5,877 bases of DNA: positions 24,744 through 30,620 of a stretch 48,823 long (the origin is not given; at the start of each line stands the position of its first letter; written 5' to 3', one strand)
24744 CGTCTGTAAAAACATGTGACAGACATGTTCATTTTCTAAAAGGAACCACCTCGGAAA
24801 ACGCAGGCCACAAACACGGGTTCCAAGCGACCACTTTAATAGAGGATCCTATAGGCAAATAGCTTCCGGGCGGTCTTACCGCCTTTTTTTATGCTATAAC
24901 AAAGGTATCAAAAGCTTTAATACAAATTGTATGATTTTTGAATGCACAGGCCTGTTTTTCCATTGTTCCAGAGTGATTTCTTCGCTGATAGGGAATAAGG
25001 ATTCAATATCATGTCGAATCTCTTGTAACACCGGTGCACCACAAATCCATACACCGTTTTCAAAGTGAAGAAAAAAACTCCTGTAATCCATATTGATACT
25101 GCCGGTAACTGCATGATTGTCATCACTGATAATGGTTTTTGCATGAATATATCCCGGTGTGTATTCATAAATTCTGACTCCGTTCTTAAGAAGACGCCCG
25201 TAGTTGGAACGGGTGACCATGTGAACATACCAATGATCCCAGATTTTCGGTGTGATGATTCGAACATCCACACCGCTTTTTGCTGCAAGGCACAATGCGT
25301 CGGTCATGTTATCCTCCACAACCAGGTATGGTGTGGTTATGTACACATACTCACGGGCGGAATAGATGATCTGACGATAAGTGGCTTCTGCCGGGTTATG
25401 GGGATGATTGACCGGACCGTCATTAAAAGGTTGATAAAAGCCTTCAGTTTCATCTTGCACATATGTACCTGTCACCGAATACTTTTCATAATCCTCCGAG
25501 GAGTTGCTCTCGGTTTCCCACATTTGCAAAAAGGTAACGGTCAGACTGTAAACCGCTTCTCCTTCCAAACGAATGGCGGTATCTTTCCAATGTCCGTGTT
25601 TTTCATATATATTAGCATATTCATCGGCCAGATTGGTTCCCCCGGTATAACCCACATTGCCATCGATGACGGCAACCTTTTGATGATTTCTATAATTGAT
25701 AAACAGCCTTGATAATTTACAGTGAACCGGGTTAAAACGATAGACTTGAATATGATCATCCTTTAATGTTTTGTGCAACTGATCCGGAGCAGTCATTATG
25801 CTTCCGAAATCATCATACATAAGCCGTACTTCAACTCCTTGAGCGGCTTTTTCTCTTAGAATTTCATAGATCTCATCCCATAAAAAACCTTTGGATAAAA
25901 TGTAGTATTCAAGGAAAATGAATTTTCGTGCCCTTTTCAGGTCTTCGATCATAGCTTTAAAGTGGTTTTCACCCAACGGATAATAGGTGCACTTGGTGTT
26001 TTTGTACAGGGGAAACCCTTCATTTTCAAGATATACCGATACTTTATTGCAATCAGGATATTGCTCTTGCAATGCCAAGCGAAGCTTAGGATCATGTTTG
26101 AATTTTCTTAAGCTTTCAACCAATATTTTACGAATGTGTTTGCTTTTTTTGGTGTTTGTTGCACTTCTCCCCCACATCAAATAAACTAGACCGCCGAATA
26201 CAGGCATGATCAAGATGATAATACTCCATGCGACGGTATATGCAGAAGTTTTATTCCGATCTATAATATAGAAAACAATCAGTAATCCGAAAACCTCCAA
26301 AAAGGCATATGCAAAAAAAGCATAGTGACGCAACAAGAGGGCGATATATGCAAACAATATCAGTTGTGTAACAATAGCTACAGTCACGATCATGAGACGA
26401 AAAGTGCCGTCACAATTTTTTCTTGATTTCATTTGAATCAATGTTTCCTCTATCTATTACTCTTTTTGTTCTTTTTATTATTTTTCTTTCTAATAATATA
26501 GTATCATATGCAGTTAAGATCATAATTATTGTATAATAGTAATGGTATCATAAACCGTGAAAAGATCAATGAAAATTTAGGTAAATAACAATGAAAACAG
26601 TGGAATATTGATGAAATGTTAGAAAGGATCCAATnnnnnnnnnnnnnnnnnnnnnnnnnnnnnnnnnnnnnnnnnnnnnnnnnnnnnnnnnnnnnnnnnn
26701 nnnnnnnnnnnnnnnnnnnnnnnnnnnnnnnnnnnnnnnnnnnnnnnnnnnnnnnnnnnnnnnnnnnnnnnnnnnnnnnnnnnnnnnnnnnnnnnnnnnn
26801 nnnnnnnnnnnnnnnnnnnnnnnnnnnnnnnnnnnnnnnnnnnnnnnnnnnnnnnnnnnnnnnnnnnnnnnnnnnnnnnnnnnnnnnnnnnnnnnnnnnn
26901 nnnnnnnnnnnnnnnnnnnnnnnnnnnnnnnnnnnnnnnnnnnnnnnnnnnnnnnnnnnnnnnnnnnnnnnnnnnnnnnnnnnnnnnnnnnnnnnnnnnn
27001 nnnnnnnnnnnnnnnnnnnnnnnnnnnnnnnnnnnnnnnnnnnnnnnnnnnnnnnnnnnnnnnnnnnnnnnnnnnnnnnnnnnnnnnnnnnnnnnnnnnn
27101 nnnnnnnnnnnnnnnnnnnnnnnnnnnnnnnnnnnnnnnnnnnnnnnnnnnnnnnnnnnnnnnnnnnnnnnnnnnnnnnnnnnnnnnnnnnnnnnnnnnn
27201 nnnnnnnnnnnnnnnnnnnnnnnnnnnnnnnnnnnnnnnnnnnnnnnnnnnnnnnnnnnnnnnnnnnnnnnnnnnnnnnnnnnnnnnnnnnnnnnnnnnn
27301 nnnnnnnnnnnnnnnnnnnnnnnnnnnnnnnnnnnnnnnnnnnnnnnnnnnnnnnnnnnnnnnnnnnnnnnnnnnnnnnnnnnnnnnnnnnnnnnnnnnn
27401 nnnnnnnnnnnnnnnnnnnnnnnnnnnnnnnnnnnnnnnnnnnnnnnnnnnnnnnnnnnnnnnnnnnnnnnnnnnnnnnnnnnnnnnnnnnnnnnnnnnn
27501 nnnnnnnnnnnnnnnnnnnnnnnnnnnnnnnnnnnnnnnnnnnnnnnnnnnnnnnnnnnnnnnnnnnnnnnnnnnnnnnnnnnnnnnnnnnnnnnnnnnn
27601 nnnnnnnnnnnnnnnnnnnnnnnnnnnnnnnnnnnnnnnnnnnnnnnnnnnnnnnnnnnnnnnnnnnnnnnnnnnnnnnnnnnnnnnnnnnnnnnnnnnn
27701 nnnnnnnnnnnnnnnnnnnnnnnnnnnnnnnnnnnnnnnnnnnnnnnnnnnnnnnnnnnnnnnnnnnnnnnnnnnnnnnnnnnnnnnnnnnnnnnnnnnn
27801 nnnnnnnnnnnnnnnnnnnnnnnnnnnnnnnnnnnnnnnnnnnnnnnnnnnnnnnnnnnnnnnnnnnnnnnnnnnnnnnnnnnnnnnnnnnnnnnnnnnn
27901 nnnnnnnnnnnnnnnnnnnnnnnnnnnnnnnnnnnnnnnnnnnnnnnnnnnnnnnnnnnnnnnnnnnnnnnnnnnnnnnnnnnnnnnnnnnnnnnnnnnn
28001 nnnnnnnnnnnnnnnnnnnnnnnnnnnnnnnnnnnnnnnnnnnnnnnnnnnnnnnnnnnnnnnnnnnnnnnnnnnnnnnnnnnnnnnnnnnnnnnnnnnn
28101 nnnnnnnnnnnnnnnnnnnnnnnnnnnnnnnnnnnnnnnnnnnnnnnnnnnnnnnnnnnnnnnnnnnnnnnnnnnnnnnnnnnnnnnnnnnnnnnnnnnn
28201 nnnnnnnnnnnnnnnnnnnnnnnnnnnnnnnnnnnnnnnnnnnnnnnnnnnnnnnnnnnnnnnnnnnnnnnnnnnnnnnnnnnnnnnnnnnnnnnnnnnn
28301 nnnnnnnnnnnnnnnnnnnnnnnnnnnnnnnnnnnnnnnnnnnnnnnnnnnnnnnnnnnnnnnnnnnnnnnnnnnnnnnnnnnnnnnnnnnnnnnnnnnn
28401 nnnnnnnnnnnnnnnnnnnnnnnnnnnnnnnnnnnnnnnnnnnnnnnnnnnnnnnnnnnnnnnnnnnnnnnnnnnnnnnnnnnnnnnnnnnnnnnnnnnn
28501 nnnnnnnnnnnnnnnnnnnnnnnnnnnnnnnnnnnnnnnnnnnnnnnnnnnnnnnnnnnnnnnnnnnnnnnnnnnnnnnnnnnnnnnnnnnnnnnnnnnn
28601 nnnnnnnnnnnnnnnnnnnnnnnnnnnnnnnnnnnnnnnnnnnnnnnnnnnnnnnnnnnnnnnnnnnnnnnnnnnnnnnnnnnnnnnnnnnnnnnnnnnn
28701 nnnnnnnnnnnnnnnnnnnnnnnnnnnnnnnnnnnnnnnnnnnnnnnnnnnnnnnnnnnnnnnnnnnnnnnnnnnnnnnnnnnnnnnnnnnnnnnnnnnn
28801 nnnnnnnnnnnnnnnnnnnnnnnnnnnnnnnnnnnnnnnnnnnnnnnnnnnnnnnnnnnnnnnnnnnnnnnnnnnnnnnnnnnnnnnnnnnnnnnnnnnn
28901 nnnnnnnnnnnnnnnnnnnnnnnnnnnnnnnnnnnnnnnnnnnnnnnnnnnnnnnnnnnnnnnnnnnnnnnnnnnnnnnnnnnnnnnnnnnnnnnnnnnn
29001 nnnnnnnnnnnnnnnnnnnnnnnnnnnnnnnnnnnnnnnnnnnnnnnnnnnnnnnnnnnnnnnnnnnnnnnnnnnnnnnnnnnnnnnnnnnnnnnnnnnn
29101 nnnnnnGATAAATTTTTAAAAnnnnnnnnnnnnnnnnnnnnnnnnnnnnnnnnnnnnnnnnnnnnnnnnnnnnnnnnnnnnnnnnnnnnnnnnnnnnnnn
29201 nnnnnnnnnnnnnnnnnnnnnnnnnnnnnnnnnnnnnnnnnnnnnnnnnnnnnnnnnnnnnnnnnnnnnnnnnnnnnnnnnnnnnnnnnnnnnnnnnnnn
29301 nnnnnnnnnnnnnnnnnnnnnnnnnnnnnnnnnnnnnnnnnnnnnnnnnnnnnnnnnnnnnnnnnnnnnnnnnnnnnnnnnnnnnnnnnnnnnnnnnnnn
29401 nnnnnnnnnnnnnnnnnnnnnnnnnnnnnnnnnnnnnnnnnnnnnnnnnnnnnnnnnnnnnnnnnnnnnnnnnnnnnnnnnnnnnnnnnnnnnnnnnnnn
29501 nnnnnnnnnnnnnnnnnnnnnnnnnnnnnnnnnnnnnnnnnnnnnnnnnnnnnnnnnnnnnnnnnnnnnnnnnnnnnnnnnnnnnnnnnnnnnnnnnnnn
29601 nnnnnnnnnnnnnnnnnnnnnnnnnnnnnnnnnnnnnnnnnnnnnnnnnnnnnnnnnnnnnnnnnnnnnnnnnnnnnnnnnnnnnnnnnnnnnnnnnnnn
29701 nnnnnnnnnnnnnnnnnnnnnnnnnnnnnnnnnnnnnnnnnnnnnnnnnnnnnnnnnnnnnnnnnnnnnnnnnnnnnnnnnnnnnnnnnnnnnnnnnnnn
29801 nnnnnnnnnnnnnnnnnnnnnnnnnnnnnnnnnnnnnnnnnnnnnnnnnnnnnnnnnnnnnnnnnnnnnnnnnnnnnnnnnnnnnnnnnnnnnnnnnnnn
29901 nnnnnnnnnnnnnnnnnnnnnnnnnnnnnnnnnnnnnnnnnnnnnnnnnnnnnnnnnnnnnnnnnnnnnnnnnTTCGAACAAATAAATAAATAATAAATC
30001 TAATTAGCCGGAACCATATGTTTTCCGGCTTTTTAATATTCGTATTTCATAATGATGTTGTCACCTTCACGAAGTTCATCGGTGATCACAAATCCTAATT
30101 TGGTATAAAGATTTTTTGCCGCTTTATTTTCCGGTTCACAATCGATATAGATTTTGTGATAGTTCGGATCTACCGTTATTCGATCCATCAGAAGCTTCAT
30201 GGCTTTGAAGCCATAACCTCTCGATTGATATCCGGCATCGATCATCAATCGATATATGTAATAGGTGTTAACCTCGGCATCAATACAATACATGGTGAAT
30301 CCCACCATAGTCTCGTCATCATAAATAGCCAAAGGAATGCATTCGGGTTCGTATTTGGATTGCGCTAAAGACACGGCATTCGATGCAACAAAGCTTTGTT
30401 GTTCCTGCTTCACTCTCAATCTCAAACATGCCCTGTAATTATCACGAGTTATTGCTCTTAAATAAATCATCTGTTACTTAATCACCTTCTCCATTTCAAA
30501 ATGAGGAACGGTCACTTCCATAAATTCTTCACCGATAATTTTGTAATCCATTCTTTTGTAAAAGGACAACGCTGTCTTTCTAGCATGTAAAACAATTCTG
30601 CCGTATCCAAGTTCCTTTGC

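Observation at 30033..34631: Divergent short SecA-like ATPase with hydrophobic C-terminal tail heading a phosphoesterase/HD/GNAT operon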

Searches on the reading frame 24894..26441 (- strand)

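Call 47: search_protein_families(library=pfam, proteins=[window:24894-26441:-], max_evalue=0.00001)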
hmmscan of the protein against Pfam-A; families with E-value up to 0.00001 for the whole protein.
window:24894-26441:- (515 aa): 3 families
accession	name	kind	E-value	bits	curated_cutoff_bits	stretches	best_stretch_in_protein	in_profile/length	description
PF13091.12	PLDc_2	-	5.8e-41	139.9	27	2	356-482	2-131/132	PLD-like domain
PF00614.28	PLDc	-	8.2e-14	51.4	21.9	0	250-275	3-28/28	Phospholipase D Active site motif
PF13396.11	PLDc_N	-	2.9e-08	34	23.3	1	53-92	4-42/42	Phospholipase_D-nuclease N-terminal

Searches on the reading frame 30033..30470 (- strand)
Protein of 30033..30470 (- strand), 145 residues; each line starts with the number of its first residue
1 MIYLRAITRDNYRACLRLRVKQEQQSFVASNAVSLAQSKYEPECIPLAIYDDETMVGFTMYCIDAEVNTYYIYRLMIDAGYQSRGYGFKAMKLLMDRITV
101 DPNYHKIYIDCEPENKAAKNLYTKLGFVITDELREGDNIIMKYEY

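Call 3: search_protein_families(library=pfam, proteins=[window:30033-30470:-])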
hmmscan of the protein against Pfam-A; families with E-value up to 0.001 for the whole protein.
window:30033-30470:- (145 aa): 6 families
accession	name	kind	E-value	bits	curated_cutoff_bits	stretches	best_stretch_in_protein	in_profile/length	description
PF00583.31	Acetyltransf_1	-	1.4e-16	61.2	20.7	1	38-127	27-116/116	Acetyltransferase (GNAT) family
PF13302.13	Acetyltransf_3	-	9.5e-10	39.7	25.4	1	22-128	35-138/138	Acetyltransferase (GNAT) domain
PF13508.13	Acetyltransf_7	-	9.4e-09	36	27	1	48-128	7-83/84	Acetyltransferase (GNAT) domain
PF13673.13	Acetyltransf_10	-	7.4e-08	32.9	23.6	1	40-140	27-120/128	Acetyltransferase (GNAT) domain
PF13420.13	Acetyltransf_4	-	0.00011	22.6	24.3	1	36-135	42-142/155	Acetyltransferase (GNAT) domain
PF08445.16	FR47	-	0.00013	22.3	22.1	1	71-129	23-79/86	FR47-like protein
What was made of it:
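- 30033..30470 (-): GNAT acetyltransferase, 145 aa (last gene of the run). Acetyltransf_1 61.2 bits (call 3).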

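Call 4: search_protein_families(library=ncbifam, proteins=[window:30033-30470:-])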
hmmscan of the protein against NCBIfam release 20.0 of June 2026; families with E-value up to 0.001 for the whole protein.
window:30033-30470:- (145 aa): 8 families
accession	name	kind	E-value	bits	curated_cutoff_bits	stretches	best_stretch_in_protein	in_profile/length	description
TIGR01575.1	rimI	equivalog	9.8e-10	38.7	86.4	1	23-133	9-118/132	ribosomal protein S18-alanine N-acetyltransferase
NF011709.0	PRK15130.1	equivalog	8e-09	35.6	218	1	70-136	83-149/186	spermidine N1-acetyltransferase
NF012165.0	AAC_6p_set_A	equivalog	2.5e-05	24.1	280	1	74-135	94-155/177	aminoglycoside 6'-N-acetyltransferase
NF007025.1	PRK09491.1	equivalog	3.8e-05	23.7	173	1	44-128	39-120/145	ribosomal protein S18-alanine N-acetyltransferase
NF033083.0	AAC_3_I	equivalog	6.8e-05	23.1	200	1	43-127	47-134/145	AAC(3)-I family aminoglycoside N-acetyltransferase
TIGR03448.1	mycothiol_MshD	equivalog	8.1e-05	22.1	163.1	1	36-130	192-288/294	mycothiol synthase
TIGR04431.1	N6_acetyl_AAC6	equivalog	0.00025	20.7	260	1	76-131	103-158/184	AacA4 family aminoglycoside N(6')-acetyltransferase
NF033693.0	AAC_6p_Ie_fam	exception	0.0004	20.5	340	1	69-136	95-162/179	AAC(6')-Ie family aminoglycoside N-acetyltransferase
